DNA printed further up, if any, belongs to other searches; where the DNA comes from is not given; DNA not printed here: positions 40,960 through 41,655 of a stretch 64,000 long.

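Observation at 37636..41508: Translationally coupled four-gene operon: ANL ligase, AT3 membrane acyltransferase, phosphosulfolactate synthase (ComA), VOC protein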

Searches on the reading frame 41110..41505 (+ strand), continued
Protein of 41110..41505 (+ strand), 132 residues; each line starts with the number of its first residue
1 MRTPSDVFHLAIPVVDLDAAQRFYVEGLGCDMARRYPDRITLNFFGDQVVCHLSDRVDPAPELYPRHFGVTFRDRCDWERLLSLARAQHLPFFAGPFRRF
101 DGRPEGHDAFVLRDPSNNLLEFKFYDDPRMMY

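Call 51: find_homologous_proteins(query=window:41110-41505:+)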
Query window:41110-41505:+ (132 aa): 1815 proteins with E <= 0.001 among 1836 candidates; the best 120 are listed.
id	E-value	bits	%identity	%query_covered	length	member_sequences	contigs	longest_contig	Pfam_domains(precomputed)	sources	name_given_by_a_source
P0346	5.3e-87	307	100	100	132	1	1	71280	PF00903.32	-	-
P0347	1.7e-80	286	95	100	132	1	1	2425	PF00903.32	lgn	-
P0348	2.4e-69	250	84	100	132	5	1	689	PF00903.32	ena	-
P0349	5.1e-69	248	83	100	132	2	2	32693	PF00903.32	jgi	jgi:extradiol dioxygenase family protein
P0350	7.0e-69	248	82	100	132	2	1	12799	PF00903.32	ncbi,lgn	ncbi:MAG: VOC family protein [Pseudonocardiaceae bacterium]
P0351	8.4e-69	248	83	100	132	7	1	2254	PF00903.32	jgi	jgi:uncharacterized protein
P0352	9.0e-69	248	82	100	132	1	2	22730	PF00903.32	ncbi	ncbi:MAG: VOC family protein [Pseudonocardiaceae bacterium]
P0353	7.5e-68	245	79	98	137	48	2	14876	PF00903.32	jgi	jgi:extradiol dioxygenase family protein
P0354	9.7e-68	244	80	100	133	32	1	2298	PF00903.32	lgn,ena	-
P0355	1.7e-67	244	81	100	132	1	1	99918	PF00903.32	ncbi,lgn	-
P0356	1.9e-67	243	81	100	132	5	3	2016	PF00903.32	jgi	jgi:uncharacterized protein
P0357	3.1e-67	243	79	100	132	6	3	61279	PF00903.32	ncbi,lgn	ncbi:MAG: VOC family protein [Pseudonocardiaceae bacterium]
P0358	3.6e-67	243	80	100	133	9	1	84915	PF00903.32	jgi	jgi:extradiol dioxygenase family protein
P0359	5.0e-67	242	80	100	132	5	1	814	PF00903.32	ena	-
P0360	5.4e-67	242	81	100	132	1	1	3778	PF00903.32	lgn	-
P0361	7.6e-67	241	80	100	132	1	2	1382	PF00903.32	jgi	jgi:extradiol dioxygenase family protein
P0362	8.9e-67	241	80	100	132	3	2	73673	PF00903.32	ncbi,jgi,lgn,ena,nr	ncbi:MAG: VOC family protein [Pseudonocardiales bacterium]|nr:VOC family protein [Pseudonocardiales 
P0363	1.1e-66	241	80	100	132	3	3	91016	PF00903.32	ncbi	ncbi:MAG: VOC family protein [Pseudonocardiaceae bacterium]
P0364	1.1e-66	241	80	100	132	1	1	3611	PF00903.32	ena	-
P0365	3.4e-66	239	80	100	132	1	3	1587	PF00903.32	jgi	jgi:extradiol dioxygenase family protein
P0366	4.0e-66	239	79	100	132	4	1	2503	PF00903.32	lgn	-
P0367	4.2e-66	239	80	97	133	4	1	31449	PF00903.32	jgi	jgi:uncharacterized protein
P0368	4.4e-66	239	80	99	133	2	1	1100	PF00903.32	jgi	jgi:extradiol dioxygenase family protein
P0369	4.9e-66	239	78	100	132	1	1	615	PF00903.32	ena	-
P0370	6.9e-66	238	80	99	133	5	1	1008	PF00903.32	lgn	-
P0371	1.5e-65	237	80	100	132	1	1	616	PF22677.3,PF00903.32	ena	-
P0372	1.7e-65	237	78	100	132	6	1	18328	PF00903.32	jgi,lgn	jgi:uncharacterized protein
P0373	1.8e-65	237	80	100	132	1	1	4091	PF00903.32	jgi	jgi:uncharacterized protein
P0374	2.1e-65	237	80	100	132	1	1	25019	PF00903.32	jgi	jgi:uncharacterized protein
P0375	3.4e-65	236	78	100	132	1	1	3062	PF00903.32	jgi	jgi:extradiol dioxygenase family protein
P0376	3.6e-65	236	77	98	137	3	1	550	PF00903.32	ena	-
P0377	8.2e-65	235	77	100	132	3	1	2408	PF00903.32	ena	-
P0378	9.5e-65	235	78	100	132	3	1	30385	PF00903.32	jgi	jgi:uncharacterized protein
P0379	1.1e-64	234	80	100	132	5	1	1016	PF00903.32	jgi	jgi:extradiol dioxygenase family protein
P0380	1.2e-64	234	77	100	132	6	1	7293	PF00903.32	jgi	jgi:uncharacterized protein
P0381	1.8e-64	234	79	100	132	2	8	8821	PF00903.32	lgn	-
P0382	2.0e-64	234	78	100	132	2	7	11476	PF00903.32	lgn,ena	-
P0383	2.0e-64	234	80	100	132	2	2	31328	PF00903.32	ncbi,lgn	ncbi:MAG: VOC family protein [Pseudonocardiaceae bacterium]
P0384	2.7e-64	233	78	100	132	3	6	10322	PF00903.32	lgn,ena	-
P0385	2.8e-64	233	79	100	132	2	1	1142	PF00903.32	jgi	-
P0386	3.2e-64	233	78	97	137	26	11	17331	PF00903.32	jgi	jgi:extradiol dioxygenase family protein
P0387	3.3e-64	233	78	100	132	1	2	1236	PF00903.32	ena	-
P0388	5.4e-64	232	77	100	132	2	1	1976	PF00903.32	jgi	jgi:hypothetical protein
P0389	5.5e-64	232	77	100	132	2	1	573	PF00903.32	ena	-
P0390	5.8e-64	232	78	100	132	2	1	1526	PF00903.32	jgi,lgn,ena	jgi:uncharacterized protein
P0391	6.3e-64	232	77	99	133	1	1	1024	PF00903.32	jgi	jgi:uncharacterized protein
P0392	7.2e-64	232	76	100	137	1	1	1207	PF00903.32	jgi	jgi:extradiol dioxygenase family protein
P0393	3.4e-63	230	79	100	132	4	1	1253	PF00903.32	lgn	-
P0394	3.5e-63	230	78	100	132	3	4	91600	PF00903.32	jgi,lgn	jgi:extradiol dioxygenase family protein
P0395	3.7e-63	230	76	100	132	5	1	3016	PF00903.32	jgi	jgi:uncharacterized protein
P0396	3.8e-63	229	79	100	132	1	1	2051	PF00903.32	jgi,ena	-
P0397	5.0e-63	229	79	100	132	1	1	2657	PF00903.32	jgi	jgi:extradiol dioxygenase family protein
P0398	5.0e-63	229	78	100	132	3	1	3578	PF00903.32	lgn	-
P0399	5.2e-63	229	76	100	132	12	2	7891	PF00903.32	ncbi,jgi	ncbi:MAG TPA: VOC family protein [Pseudonocardiaceae bacterium]|jgi:extradiol dioxygenase family pro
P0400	5.4e-63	229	76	100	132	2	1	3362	PF00903.32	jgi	jgi:hypothetical protein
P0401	6.1e-63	229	76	100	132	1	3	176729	PF00903.32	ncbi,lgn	ncbi:MAG: VOC family protein [Pseudonocardiaceae bacterium]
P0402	7.3e-63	229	78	100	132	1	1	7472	PF00903.32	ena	-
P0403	8.6e-63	228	79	100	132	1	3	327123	PF00903.32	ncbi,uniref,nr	ncbi:VOC family protein [Pseudonocardia alaniniphila]|uniref:VOC family protein n=1 Tax=Pseudonocard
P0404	8.6e-63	228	78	100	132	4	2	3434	PF00903.32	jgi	jgi:uncharacterized protein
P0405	9.5e-63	228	79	95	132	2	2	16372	PF00903.32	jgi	jgi:extradiol dioxygenase family protein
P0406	1.0e-62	228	74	100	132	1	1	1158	PF00903.32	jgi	jgi:extradiol dioxygenase family protein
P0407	1.5e-62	227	78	100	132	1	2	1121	PF00903.32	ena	-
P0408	1.6e-62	227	77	100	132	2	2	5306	PF00903.32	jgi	jgi:extradiol dioxygenase family protein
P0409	1.9e-62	227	78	100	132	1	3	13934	PF00903.32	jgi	jgi:extradiol dioxygenase family protein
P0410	2.2e-62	227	78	100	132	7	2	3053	PF00903.32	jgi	jgi:uncharacterized protein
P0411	2.6e-62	227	75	100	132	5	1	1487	PF00903.32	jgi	jgi:extradiol dioxygenase family protein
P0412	2.6e-62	227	79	100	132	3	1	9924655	PF00903.32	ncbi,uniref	ncbi:VOC family protein [Pseudonocardia sp. CA-142604]|uniref:VOC family protein n=1 Tax=Pseudonocar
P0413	3.1e-62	227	75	100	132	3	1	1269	PF00903.32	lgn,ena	-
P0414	3.5e-62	226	78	100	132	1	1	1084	PF00903.32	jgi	jgi:uncharacterized protein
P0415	3.7e-62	226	77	100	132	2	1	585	PF00903.32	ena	-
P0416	4.2e-62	226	78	100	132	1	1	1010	PF00903.32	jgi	jgi:uncharacterized protein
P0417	4.9e-62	226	77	100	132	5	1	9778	PF00903.32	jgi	jgi:extradiol dioxygenase family protein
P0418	5.2e-62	226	74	100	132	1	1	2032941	PF00903.32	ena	-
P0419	5.4e-62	226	77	100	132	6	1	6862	PF00903.32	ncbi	ncbi:MAG: VOC family protein [Pseudonocardiaceae bacterium]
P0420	5.9e-62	226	77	100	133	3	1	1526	PF00903.32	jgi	-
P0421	6.6e-62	225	77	100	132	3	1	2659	PF00903.32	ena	-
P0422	6.8e-62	225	77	100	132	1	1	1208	PF00903.32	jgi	jgi:extradiol dioxygenase family protein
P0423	7.2e-62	225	77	100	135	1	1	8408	PF00903.32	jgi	jgi:extradiol dioxygenase family protein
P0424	9.1e-62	225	77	100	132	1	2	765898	PF00903.32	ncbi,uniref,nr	ncbi:VOC family protein [Pseudonocardia xinjiangensis]|uniref:Glyoxalase n=1 Tax=Pseudonocardia xinj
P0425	9.5e-62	225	76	100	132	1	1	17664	PF00903.32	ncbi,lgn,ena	-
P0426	1.1e-61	225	77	100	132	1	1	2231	PF00903.32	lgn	-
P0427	1.3e-61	225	77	95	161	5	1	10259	PF00903.32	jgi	jgi:uncharacterized protein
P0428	1.3e-61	224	77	100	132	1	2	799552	PF00903.32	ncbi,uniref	ncbi:glyoxalase [Pseudonocardia yunnanensis]|uniref:VOC family protein n=1 Tax=Pseudonocardia yunnan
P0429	1.5e-61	224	77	100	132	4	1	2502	PF00903.32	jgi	jgi:uncharacterized protein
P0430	2.2e-61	224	74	100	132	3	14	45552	PF00903.32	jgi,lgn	jgi:uncharacterized protein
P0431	2.2e-61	224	75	100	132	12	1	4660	PF00903.32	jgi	jgi:hypothetical protein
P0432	3.0e-61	223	76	100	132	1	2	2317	PF22677.3,PF00903.32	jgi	jgi:extradiol dioxygenase family protein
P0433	3.1e-61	223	78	95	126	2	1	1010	PF22677.3,PF00903.32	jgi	jgi:extradiol dioxygenase family protein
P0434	3.2e-61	223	75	100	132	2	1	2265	PF00903.32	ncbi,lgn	-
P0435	5.0e-61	223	75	100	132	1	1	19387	PF00903.32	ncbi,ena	-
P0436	8.9e-61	222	77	100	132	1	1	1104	PF00903.32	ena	-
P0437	1.5e-60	221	73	100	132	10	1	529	PF00903.32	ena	-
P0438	1.7e-60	221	77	100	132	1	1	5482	PF00903.32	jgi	jgi:extradiol dioxygenase family protein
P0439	1.7e-60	221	74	100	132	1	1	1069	PF22677.3,PF00903.32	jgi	jgi:extradiol dioxygenase family protein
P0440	2.4e-60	220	74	100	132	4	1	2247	PF00903.32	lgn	-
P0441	3.0e-60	220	77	100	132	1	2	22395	PF00903.32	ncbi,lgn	-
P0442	3.2e-60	220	73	100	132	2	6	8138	PF00903.32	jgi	jgi:extradiol dioxygenase family protein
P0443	3.2e-60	220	74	100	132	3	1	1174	PF00903.32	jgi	jgi:uncharacterized protein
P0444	3.3e-60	220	75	100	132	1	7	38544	PF00903.32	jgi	jgi:uncharacterized protein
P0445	3.5e-60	220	76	100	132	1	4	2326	PF00903.32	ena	-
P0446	3.9e-60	220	75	100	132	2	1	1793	PF00903.32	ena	-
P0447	8.9e-60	219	73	100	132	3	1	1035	PF00903.32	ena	-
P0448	9.3e-60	218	77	95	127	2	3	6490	PF00903.32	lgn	-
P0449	9.3e-60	218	73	100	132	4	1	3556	PF00903.32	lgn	-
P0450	1.3e-59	218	73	100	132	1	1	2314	PF00903.32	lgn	-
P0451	3.0e-59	217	73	100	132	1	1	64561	PF00903.32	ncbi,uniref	ncbi:glyoxalase [Pseudonocardia ailaonensis]|uniref:Glyoxalase n=1 Tax=Pseudonocardia ailaonensis Ta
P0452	3.1e-59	217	72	100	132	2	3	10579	PF00903.32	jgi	-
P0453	3.4e-59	217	74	100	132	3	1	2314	PF00903.32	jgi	jgi:uncharacterized protein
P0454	4.7e-59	216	74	100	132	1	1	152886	PF00903.32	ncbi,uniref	ncbi:VOC family protein [Pseudonocardia sp. GCM10023141]|uniref:VOC family protein n=1 Tax=Pseudonoc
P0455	4.7e-59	216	73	100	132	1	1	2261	PF00903.32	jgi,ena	-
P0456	4.8e-59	216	73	100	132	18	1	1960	PF00903.32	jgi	jgi:extradiol dioxygenase family protein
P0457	6.1e-59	216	73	100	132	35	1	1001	PF00903.32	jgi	jgi:extradiol dioxygenase family protein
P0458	1.1e-58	215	71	100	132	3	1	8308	PF00903.32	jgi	jgi:hypothetical protein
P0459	1.3e-58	215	73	100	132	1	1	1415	PF00903.32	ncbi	-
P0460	1.8e-58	214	73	100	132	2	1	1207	PF00903.32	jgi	jgi:uncharacterized protein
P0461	1.8e-58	214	73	100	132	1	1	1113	PF00903.32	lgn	-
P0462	2.6e-58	214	73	100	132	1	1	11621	PF00903.32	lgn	-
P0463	3.1e-58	214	70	100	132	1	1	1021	PF00903.32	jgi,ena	jgi:extradiol dioxygenase family protein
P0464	3.6e-58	213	73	100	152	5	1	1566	PF00903.32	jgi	jgi:uncharacterized protein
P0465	3.8e-58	213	72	100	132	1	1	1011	PF00903.32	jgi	jgi:uncharacterized protein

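Call 61: predict_structure(alignment_id=A2)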
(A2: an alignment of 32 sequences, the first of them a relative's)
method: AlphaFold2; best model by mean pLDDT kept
length: 132 residues; sequences in the alignment: 32
mean_pLDDT: 92.6   pTM: 0.85
mean pLDDT of the five models: 92.6, 91.9, 89.7, 85.7, 84.6
residues with pLDDT >= 90: 103; 70-90: 25; 50-70: 4; < 50: 0
segments of 3 or more residues with pLDDT < 50: none
pLDDT, mean of each block of 10 residues (from residue 1): 76 96 97 96 94 91 86 95 97 96 94 96 92 79
secondary structure, 60 per line:
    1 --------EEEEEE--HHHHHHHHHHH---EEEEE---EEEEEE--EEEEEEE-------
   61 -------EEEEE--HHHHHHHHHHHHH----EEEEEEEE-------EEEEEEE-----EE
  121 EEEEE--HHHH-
elements in order: E9-14 H17-27 E31-35 E39-44 E47-53 E68-72 H75-87 E92-99 E107-113 E119-125 H128-131

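Call 64: fold_search(model_id=the predicted structure, library=pdb)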
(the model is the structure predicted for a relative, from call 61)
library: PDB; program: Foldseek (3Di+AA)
matches with E <= 10: 1266; with E <= 0.001: 313
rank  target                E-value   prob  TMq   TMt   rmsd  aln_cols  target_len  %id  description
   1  3rri_A                1.9e-22  1.00  0.96  0.96   1.6       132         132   63  Crystal structure of glyoxalase/bleomycin resistance protein/dioxygenase from Alicyclobacillus acidocaldarius (released 2011-08-10)
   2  3ey8_A                3.1e-11  1.00  0.63  0.64   6.7       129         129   23  Structure from the mobile metagenome of V. Pseudocholerae. VPC_CASS1 (released 2009-01-13)
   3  3ey7_B                6.3e-11  1.00  0.63  0.65   6.7       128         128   23  Structure from the mobile metagenome of V. Cholerae. Integron cassette protein VCH_CASS1 (released 2009-01-13)
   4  3ey8_B                1.3e-10  1.00  0.62  0.63   6.6       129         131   23  Structure from the mobile metagenome of V. Pseudocholerae. VPC_CASS1 (released 2009-01-13)
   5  3hnq_A                1.7e-10  1.00  0.63  0.65   6.5       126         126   22  Crystal Structure of Virulence protein STM3117 from Salmonella typhimurium. Northeast Structural Genomics Consortium t (released 2009-06-30)
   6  3huh_A                5.5e-10  1.00  0.62  0.65   6.5       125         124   22  The structure of biphenyl-2,3-diol 1,2-dioxygenase iii-related protein from salmonella typhimurium (released 2009-06-23)
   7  3ey7_A                7.5e-10  1.00  0.62  0.62   6.6       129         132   22  Structure from the mobile metagenome of V. Cholerae. Integron cassette protein VCH_CASS1 (released 2009-01-13)
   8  3zw5_B                1.4e-09  1.00  0.62  0.66   6.3       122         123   21  Crystal structure of the human Glyoxalase domain-containing protein 5 (released 2011-08-10)
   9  3huh_B                1.6e-09  1.00  0.61  0.67   5.7       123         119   24  The structure of biphenyl-2,3-diol 1,2-dioxygenase iii-related protein from salmonella typhimurium (released 2009-06-23)
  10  3r4q_C                2.4e-09  1.00  0.70  0.69   6.7       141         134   20  Crystal structure of Lactoylglutathione lyase from Agrobacterium tumefaciens (released 2011-04-06)
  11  3zw5_A                3.1e-09  1.00  0.62  0.62   6.5       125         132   21  Crystal structure of the human Glyoxalase domain-containing protein 5 (released 2011-08-10)
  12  1npb_A                4.5e-09  1.00  0.68  0.65   3.7       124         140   19  Crystal structure of the fosfomycin resistance protein from transposon Tn2921 (released 2004-03-02)
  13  1lqk_A                5.4e-09  1.00  0.66  0.65   4.5       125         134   23  High Resolution Structure of Fosfomycin Resistance Protein A (FosA) (released 2002-09-11)
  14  1npb_D                6.6e-09  1.00  0.68  0.66   3.7       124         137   19  Crystal structure of the fosfomycin resistance protein from transposon Tn2921 (released 2004-03-02)
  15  5v3d_A                7.5e-09  1.00  0.73  0.70   3.7       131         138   18  Crystal structure of fosfomycin resistance protein from Klebsiella pneumoniae with bound fosfomycin (released 2017-08-30)
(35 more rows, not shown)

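Call 76: search_dna_similar(query=window:41110-41505:+, collection=plasmids, mode=protein, max_rows=25, max_evalue=1e-8)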
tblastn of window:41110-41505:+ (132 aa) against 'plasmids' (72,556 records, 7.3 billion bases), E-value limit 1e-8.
Records with a match: 101; places in all: 103; records where one place covers at least 80% of the query: 101.
Best place of each record, by identity: <60% 101.
By first word of the organism name: Ralstonia 35; Azospirillum 11; Aminobacter 6; Cupriavidus 5; Methylobacterium 4; Shinella 4; Pantoea 4; Caballeronia 3; Comamonas 3; Ensifer 3; and 17 more.
By predicted mobility (MOB-suite, as given by PLSDB): non-mobilizable 81; mobilizable 18; conjugative 2.
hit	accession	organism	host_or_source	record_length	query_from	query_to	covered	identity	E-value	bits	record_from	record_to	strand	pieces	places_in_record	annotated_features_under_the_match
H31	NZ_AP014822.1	Geminocystis sp. NIES-3709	-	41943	7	125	90%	45.0%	8e-30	119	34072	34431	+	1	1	VOC family protein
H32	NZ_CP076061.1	Cupriavidus sp. EM10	Pure-cultured cell,sewage water sludge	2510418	7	132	95%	38.5%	5e-16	80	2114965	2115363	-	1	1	none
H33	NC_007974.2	Cupriavidus metallidurans CH34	-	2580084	7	132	95%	38.5%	4e-14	74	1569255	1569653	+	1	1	none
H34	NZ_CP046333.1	Cupriavidus metallidurans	sedimentation pond in a zinc factory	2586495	7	132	95%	38.5%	4e-14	74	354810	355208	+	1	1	none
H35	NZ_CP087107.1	Methylobacterium sp. NMS14P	Coffea arabica,Pure culture,root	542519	1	127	96%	37.0%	9e-11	65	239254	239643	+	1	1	VOC family protein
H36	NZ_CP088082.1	Ideonella dechloratans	Cell culture,Activated sludge, ...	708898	4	127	94%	37.6%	3e-16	80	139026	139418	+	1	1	VOC family protein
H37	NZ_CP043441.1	Cupriavidus campinensis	cell culture,soil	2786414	7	132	95%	36.8%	1e-12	70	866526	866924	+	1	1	none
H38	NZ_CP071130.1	Caballeronia sp. M1242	Homo sapiens,ETA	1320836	1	132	100%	34.9%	5e-12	69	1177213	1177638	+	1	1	none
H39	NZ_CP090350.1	Methylobacterium oryzae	single cell,soil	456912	1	127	96%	36.3%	2e-10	64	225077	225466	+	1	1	VOC family protein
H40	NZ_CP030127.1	Indioceanicola profundi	sediment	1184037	8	132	95%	36.8%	6e-14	74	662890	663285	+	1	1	none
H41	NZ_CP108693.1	Streptomyces anulatus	-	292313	3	132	98%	34.8%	5e-10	62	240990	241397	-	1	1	VOC family protein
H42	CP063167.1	Variovorax paradoxus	-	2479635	8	132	95%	36.1%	5e-17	83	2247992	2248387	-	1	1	VOC family protein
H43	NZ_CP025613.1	Niveispirillum cyanobacteriorum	sing cell,cyanobacterial aggregates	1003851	8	132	95%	36.0%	2e-13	72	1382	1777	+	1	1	none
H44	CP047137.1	Ralstonia solanacearum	Potato,Single cell,tuber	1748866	8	132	95%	35.8%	2e-13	73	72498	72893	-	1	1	glyoxalase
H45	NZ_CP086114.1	Skermanella rosea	single cell,hydrocarbon-contaminated ...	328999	8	132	95%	35.8%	6e-12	68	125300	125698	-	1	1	VOC family protein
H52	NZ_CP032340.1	Azospirillum brasilense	soil sample,Agricultural field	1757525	3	132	98%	34.1%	1e-12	70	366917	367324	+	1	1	none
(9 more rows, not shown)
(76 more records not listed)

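Call 77: get_annotated_region(hit=H41, flank=5000)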
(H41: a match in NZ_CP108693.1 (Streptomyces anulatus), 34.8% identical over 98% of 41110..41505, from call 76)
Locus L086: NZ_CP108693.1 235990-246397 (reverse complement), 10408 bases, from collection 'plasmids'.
description: Streptomyces anulatus strain NBC_01010 plasmid unnamed1, complete sequence
organism: Streptomyces anulatus (NCBI taxid 1892)
taxonomy: Bacteria; Actinomycetota; Actinomycetes; Kitasatosporales; Streptomycetaceae; Streptomyces; Streptomyces anulatus
host: -; source: -; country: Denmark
typing (MOB-suite, as given by PLSDB): non-mobilizable
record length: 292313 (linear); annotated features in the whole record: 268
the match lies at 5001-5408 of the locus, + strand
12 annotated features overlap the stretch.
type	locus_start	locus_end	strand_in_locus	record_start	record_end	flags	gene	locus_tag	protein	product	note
CDS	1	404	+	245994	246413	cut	-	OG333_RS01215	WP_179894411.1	hypothetical protein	-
CDS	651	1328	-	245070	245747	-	-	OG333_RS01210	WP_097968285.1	GntR family transcriptional regulator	-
CDS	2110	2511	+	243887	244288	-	-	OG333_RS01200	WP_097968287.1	RidA family protein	-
CDS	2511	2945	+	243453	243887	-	-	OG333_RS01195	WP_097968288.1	SRPBCC family protein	-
CDS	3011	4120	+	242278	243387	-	-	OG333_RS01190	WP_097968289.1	NADH:flavin oxidoreductase/NADH oxidase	-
CDS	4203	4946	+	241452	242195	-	-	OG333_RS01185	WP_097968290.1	SDR family oxidoreductase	-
CDS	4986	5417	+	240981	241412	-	-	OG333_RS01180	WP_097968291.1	VOC family protein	-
CDS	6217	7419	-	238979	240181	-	-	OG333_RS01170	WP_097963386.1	IS110 family transposase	-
CDS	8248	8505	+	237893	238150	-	-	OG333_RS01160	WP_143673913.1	DUF6221 family protein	-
CDS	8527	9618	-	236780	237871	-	-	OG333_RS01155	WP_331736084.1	IS630 family transposase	-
CDS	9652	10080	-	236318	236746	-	-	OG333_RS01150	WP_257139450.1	hypothetical protein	-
CDS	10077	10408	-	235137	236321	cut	-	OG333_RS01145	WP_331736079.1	hypothetical protein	-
